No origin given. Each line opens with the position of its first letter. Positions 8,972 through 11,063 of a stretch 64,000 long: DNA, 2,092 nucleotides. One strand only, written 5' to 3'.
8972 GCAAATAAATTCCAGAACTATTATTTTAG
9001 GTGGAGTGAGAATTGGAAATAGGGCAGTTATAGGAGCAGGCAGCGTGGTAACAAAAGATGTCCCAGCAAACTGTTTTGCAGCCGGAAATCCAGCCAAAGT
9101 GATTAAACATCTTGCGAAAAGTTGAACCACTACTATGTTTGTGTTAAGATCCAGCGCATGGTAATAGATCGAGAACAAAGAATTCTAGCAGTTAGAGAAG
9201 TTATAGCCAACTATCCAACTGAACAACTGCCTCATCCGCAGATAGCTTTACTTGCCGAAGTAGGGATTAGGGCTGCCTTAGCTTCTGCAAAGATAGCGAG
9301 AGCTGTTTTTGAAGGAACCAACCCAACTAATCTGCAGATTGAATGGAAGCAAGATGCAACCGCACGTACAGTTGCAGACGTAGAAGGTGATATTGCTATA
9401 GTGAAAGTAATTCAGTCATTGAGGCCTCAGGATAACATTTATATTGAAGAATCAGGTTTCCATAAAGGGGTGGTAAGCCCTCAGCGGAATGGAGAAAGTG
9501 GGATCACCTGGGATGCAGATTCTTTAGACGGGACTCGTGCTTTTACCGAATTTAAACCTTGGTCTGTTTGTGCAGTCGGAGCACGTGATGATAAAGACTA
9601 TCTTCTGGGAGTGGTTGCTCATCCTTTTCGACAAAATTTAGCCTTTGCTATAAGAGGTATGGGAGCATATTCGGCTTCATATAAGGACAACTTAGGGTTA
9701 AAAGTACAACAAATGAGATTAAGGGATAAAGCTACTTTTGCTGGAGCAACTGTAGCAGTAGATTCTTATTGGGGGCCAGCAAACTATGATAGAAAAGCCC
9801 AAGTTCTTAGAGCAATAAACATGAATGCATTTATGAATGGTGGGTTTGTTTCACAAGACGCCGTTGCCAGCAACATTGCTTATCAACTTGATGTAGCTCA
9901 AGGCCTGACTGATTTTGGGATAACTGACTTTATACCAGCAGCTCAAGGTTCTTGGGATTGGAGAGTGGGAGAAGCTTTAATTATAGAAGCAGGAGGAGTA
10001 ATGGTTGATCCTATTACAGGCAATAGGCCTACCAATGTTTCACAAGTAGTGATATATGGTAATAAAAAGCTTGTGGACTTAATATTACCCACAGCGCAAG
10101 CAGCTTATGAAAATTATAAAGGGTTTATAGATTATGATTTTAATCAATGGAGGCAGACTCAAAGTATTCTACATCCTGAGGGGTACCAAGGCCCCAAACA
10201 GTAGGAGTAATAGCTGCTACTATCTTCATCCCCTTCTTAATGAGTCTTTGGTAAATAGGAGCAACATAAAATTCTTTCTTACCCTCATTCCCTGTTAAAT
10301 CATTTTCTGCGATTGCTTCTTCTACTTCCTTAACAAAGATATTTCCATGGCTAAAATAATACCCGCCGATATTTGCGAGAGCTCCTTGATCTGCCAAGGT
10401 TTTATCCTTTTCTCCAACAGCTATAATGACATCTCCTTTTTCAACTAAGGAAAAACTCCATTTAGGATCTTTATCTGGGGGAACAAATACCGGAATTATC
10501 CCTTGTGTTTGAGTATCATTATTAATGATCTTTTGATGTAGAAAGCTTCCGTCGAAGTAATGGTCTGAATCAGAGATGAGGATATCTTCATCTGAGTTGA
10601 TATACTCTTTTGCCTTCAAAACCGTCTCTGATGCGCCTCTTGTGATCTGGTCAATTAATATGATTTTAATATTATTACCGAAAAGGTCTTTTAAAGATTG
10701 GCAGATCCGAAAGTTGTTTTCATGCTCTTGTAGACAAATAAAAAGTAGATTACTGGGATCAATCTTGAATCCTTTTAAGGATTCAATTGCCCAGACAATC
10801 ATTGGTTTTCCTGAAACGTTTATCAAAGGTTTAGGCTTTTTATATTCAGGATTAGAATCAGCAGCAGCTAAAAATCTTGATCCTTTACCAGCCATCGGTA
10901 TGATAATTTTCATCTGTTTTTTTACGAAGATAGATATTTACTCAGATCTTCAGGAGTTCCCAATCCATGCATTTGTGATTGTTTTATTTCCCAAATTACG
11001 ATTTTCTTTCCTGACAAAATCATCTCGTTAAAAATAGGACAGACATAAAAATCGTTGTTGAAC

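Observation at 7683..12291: Unusual cluster: GDPD + acetyltransferase + IMPase-family phosphatase + two tandem nucleotidyltransferases + HAD phosphatase/mutase, a candidate novel activated polyol- or sugar-phosphate pathway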

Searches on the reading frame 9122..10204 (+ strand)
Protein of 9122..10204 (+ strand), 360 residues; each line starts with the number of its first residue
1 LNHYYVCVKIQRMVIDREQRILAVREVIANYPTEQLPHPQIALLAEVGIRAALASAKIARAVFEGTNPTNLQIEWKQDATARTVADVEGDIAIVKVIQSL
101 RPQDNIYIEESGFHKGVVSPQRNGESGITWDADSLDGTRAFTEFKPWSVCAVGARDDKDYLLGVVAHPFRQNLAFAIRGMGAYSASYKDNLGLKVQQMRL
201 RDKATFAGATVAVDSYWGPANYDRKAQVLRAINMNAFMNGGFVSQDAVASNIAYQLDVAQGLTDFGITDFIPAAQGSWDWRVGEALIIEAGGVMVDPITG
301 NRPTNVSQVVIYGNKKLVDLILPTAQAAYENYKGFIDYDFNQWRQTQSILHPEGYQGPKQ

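Call 4: search_protein_families(library=pfam, proteins=[window:9122-10204:+], max_evalue=0.01)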
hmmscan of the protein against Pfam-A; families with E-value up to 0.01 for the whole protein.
window:9122-10204:+ (360 aa): 1 family
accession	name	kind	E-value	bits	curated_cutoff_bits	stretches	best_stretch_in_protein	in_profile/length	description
PF00459.30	Inositol_P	-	1.2e-22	81.1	27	1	49-326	10-267/271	Inositol monophosphatase family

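Call 5: search_protein_families(library=ncbifam, proteins=[window:9122-10204:+], max_evalue=0.01)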
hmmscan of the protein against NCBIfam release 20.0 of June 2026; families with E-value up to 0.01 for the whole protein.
window:9122-10204:+ (360 aa): 6 families
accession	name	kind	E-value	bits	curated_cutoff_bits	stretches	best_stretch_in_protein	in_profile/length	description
TIGR02067.1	his_9_HisN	equivalog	8.2e-18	64.8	275.15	1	53-322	10-248/252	histidinol-phosphatase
NF008027.1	PRK10757.1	equivalog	2.5e-12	46.3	332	1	46-324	6-256/267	inositol-1-monophosphatase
TIGR01331.1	bisphos_cysQ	equivalog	1.9e-10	40.8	228.8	1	49-296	6-226/250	3'(2'),5'-bisphosphate nucleotidase CysQ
NF008182.0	PRK10931.1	equivalog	1.6e-05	24.1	379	1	57-195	14-144/246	3'(2'),5'-bisphosphate nucleotidase CysQ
NF009321.0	PRK12676.1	equivalog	0.00018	20.7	264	1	65-185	27-140/264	bifunctional fructose-bisphosphatase/inositol-phosphate phosphatase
TIGR01330.1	bisphos_HAL2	equivalog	0.0016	17.4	267.05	0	123-168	130-174/359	3'(2'),5'-bisphosphate nucleotidase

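Call 35: search_solved_structures(query=window:9158-10204:+, max_evalue=0.00001)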
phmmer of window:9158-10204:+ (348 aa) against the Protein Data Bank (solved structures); distinct sequences matched with E-value up to 0.00001: 7.
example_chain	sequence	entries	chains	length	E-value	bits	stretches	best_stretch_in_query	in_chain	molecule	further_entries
9vep_A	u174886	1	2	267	1.8e-10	43.7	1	35-311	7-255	Inositol-1-monophosphatase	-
6tqn_T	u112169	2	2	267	3.3e-10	42.8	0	34-176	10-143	Inositol monophosphatase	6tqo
6ib7_A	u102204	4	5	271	3.3e-10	42.8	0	34-176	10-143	Inositol-1-monophosphatase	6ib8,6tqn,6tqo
2qfl_A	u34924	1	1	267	3.8e-10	42.6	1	35-311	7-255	Inositol-1-monophosphatase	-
2pcr_A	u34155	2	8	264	4.2e-09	39.2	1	34-315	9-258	Inositol-1-monophosphatase | Fructose-1,6-bisphosphatase/inositol-1-monophosphatase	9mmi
3b8b_A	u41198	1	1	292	8.1e-08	35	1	35-189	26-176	CysQ, sulfite synthesis pathway protein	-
5eq7_A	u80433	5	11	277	3.7e-06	29.5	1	25-166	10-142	Inositol monophosphatase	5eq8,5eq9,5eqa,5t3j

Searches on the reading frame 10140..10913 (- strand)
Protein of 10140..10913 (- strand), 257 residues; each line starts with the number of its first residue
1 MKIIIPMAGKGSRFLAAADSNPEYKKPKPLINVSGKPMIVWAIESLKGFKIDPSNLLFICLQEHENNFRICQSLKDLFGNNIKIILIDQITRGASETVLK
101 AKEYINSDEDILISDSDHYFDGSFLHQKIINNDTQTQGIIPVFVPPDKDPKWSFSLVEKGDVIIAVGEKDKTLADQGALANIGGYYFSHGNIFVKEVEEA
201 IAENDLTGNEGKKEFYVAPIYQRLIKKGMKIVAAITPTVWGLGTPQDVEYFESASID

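Call 4: search_protein_families(library=pfam, proteins=[window:10140-10913:-], max_evalue=0.01)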
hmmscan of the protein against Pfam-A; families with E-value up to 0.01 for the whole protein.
window:10140-10913:- (257 aa): 3 families
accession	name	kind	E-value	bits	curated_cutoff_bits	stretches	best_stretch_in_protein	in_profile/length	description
PF00483.29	NTP_transferase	-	3.5e-09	37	21.2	1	24-205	18-196/245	Nucleotidyl transferase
PF12804.13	NTP_transf_3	-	0.00011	22.9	27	1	4-130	2-108/160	MobA-like NTP transferase domain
PF01128.25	IspD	-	0.00035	20.8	27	1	2-143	2-128/221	2-C-methyl-D-erythritol 4-phosphate cytidylyltransferase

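Call 5: search_protein_families(library=ncbifam, proteins=[window:10140-10913:-], max_evalue=0.01)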
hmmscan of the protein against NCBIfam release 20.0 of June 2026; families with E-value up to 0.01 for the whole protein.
window:10140-10913:- (257 aa): 13 families
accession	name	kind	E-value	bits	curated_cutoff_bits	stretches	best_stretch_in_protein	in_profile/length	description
TIGR03992.1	Arch_glmU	subfamily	1.1e-12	47.5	292.1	1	1-190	1-171/393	bifunctional sugar-1-phosphate nucleotidylyltransferase/acetyltransferase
TIGR01208.1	rmlA_long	equivalog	6.2e-11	41.8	320.25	1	2-240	1-218/353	glucose-1-phosphate thymidylyltransferase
NF010937.0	PRK14357.1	equivalog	3.8e-09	35.9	658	1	1-222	1-197/448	bifunctional UDP-N-acetylglucosamine diphosphorylase/glucosamine-1-phosphate N-acetyltransferase GlmU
NF041173.1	Sug_nt_acttase_Thmprot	equivalog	9.8e-09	34.6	600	1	1-188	1-169/405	bifunctional sugar-1-phosphate nucleotidylyltransferase/acetyltransferase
TIGR01173.1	glmU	equivalog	5.2e-08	32.2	366.85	1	1-234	1-212/452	bifunctional UDP-N-acetylglucosamine diphosphorylase/glucosamine-1-phosphate N-acetyltransferase GlmU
NF041313.1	UDPGP_AglF_Halo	equivalog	4.2e-07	29.7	400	1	1-126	1-114/234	UTP--glucose-1-phosphate uridylyltransferase AglF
NF045761.1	NAMPUrTaseMurU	equivalog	7.6e-06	25.9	250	1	1-48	1-43/226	N-acetylmuramate alpha-1-phosphate uridylyltransferase MurU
NF010939.0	PRK14359.1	equivalog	7.7e-06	24.8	592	1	2-234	4-210/430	bifunctional UDP-N-acetylglucosamine diphosphorylase/glucosamine-1-phosphate N-acetyltransferase GlmU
NF041135.1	IPPtranDIPPsyn_Thcocales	equivalog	2.5e-05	23.5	580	1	2-129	2-113/419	bifunctional L-myo-inositol-1-phosphate cytidylyltransferase/CDP-L-myo-inositol myo-inositolphosphotransferase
TIGR01099.1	galU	equivalog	0.00022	20.9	326.8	1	1-49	2-45/261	UTP--glucose-1-phosphate uridylyltransferase GalU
NF006899.0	PRK09382.1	equivalog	0.00052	19.2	417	1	2-144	8-136/387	bifunctional 2-C-methyl-D-erythritol 4-phosphate cytidylyltransferase/2-C-methyl-D-erythritol 2,4-cyclodiphosphate synthase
NF053639.1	Mfer334_fam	equivalog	0.006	16.5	260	1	4-110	3-104/209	pseudomurein biosynthesis protein PmurB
TIGR00453.1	ispD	equivalog_domain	0.0075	15.7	181.3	0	3-68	2-57/219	2-C-methyl-D-erythritol 4-phosphate cytidylyltransferase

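Call 6: search_solved_structures(query=window:10140-10913:-, max_evalue=0.01, show_alignments=1)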
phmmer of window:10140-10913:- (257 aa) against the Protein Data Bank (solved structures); distinct sequences matched with E-value up to 0.01: 1.
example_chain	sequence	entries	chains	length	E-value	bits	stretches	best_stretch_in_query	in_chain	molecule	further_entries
4evw_A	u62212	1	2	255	3.7e-09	39.5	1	3-232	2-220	Nucleoside-diphosphate-sugar pyrophosphorylase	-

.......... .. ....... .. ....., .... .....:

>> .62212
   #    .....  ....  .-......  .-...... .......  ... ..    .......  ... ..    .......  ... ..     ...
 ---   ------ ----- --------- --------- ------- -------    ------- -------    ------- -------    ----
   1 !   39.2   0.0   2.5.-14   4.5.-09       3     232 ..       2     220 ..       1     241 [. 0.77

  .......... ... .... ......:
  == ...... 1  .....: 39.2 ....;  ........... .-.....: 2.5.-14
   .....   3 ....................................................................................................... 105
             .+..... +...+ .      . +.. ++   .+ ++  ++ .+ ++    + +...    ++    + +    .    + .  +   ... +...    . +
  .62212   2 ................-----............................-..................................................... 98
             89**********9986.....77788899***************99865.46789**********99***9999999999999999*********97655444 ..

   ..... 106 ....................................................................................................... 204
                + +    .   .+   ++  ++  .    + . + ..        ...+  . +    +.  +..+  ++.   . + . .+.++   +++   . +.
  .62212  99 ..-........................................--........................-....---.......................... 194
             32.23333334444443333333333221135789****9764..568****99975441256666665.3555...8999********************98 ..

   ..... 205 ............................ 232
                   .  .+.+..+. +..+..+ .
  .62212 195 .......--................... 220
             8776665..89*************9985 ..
